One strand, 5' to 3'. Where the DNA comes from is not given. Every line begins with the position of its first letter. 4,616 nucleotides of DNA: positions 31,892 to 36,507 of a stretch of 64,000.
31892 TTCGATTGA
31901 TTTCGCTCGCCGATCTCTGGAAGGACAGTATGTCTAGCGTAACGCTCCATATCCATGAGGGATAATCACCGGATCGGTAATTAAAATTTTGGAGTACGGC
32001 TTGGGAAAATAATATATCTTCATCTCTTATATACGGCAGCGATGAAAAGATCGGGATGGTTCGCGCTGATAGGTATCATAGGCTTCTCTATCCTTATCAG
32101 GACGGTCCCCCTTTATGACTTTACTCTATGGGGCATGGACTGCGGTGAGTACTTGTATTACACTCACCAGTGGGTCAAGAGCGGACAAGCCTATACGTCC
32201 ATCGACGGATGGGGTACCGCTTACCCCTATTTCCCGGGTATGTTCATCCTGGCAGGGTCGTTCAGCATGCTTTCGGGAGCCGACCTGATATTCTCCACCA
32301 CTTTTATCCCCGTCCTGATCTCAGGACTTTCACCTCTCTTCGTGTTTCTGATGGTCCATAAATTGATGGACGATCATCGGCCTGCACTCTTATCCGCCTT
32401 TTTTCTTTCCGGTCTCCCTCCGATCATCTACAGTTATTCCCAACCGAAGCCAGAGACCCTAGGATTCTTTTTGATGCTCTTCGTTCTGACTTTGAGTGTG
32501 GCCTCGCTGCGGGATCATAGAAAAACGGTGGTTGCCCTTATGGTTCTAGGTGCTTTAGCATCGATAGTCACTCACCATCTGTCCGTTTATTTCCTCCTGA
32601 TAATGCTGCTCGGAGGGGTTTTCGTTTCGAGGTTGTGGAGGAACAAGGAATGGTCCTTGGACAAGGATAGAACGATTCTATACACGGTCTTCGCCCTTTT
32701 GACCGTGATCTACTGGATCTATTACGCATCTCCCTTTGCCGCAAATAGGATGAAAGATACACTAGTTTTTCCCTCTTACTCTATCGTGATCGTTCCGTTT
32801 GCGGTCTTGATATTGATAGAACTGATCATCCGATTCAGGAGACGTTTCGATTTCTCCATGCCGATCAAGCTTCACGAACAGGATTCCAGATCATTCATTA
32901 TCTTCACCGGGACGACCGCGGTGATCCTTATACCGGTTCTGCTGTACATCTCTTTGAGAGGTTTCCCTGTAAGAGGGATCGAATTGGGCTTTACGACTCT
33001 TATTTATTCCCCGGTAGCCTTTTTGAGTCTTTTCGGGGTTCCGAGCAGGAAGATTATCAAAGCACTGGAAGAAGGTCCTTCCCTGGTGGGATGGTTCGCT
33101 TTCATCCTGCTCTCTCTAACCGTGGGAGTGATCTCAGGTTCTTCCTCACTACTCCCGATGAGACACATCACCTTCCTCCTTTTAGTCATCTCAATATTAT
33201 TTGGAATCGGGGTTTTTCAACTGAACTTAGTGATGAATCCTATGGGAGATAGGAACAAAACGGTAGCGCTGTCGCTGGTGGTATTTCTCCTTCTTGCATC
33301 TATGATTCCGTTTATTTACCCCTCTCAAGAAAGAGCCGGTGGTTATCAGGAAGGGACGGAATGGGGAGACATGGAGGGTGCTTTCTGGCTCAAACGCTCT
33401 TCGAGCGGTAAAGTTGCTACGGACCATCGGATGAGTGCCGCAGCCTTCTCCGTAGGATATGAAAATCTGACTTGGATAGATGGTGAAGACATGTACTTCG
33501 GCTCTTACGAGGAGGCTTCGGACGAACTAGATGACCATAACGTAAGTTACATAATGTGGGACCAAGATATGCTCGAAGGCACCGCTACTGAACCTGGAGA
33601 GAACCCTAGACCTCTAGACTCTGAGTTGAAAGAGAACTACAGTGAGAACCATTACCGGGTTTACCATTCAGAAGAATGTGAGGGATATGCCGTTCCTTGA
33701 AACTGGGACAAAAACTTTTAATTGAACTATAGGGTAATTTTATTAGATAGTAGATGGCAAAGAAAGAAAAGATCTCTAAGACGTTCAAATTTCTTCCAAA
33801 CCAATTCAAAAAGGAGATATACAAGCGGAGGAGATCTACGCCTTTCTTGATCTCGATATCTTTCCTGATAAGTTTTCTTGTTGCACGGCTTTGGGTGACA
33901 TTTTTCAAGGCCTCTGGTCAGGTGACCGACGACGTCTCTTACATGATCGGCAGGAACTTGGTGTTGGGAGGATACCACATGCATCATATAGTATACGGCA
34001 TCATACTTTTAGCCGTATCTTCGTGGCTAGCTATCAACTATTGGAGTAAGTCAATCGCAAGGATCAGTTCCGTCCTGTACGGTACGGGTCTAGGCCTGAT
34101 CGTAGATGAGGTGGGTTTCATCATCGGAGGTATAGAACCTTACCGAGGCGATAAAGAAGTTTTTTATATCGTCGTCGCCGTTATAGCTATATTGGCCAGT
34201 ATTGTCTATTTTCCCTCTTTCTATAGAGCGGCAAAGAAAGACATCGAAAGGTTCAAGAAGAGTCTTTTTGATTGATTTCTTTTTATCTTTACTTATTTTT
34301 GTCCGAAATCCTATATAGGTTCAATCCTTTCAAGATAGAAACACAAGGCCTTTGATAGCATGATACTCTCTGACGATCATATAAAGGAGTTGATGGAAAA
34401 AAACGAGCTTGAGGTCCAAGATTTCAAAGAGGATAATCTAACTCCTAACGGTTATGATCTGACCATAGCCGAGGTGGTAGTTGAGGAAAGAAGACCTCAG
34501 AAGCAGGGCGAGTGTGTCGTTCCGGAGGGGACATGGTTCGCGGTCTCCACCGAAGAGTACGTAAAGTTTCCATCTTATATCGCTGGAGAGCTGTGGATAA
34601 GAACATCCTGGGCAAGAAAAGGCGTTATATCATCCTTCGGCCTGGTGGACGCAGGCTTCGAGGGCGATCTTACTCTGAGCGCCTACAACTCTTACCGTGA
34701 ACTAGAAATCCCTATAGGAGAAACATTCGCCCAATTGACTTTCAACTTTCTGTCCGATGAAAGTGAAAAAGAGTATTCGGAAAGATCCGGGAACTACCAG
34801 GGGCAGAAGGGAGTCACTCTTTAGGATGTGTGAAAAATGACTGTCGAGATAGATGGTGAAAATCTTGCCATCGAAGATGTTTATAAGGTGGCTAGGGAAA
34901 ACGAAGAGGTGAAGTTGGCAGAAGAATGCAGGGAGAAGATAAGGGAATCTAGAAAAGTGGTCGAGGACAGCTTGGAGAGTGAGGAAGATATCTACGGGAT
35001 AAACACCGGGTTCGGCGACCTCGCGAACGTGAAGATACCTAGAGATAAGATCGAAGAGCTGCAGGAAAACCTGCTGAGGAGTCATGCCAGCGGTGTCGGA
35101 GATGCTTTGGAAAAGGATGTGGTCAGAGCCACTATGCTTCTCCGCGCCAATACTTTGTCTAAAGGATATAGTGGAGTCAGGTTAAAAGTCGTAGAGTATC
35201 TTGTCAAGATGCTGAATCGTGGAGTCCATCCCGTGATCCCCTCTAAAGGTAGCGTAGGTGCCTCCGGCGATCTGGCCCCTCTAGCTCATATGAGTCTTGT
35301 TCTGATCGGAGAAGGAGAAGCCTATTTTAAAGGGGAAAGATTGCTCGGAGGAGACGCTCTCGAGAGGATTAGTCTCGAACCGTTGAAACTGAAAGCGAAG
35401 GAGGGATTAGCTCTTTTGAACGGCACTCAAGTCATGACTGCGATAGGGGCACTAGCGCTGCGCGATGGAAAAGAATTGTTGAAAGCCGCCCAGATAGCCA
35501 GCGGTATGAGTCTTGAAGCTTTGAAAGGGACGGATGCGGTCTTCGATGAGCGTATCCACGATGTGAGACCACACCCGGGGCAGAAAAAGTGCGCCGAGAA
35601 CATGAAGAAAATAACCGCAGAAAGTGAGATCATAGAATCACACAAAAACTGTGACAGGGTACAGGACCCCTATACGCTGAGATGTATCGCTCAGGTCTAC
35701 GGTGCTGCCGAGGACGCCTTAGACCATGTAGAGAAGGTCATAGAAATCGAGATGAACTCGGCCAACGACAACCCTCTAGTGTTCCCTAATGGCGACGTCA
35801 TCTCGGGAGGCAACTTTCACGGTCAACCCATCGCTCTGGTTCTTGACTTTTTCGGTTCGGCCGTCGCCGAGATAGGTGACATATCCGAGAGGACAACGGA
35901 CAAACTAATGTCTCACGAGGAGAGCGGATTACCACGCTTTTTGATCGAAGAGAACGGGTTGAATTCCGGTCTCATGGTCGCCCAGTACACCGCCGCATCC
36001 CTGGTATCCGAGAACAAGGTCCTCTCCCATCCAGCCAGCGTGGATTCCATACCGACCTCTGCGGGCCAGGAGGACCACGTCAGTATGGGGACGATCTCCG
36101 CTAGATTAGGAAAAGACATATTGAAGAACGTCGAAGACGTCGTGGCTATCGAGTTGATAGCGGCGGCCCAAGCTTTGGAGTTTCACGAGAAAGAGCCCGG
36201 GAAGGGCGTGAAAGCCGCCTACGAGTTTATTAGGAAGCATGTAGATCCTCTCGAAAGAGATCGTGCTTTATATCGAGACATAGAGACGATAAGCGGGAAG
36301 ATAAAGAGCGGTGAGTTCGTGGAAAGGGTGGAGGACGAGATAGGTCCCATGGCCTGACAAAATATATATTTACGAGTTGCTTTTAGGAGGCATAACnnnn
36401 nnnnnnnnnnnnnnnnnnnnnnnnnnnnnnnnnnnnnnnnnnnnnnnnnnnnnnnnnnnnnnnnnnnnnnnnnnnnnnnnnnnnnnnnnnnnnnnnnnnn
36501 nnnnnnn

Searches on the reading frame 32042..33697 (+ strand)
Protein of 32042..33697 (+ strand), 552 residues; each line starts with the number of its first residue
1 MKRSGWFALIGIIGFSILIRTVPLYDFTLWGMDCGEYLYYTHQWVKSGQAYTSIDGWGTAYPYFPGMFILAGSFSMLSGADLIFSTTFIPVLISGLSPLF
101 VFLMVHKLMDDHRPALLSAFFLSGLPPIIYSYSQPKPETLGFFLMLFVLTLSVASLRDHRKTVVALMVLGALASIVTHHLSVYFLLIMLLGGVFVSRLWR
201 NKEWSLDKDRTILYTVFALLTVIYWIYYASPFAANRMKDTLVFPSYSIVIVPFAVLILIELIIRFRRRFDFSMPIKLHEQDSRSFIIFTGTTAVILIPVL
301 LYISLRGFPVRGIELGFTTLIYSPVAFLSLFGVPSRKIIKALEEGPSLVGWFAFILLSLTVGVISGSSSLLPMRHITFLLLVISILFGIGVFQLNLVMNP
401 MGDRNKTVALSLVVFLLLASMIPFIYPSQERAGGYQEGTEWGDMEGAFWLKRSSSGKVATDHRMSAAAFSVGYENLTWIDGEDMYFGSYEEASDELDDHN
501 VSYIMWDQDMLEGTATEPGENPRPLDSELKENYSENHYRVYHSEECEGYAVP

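Call 31: search_protein_families(library=pfam, proteins=[window:32042-33697:+], max_evalue=0.00001)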
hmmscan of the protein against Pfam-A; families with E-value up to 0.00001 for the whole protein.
window:32042-33697:+ (552 aa): 1 family
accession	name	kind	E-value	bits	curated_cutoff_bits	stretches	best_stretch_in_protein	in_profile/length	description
PF20176.3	DUF6541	-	6.4e-07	28.5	29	1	55-237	150-346/646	Family of unknown function (DUF6541)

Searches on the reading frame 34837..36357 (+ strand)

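Call 16: search_protein_families(library=pfam, proteins=[window:34837-36357:+], max_evalue=0.001)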
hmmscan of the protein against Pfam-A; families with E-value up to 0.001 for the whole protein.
window:34837-36357:+ (506 aa): 1 family
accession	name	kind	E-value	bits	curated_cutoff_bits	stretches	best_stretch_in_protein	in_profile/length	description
PF00221.24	Lyase_aromatic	-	5.1e-204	678.7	27.3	1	10-467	1-466/466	Aromatic amino acid lyase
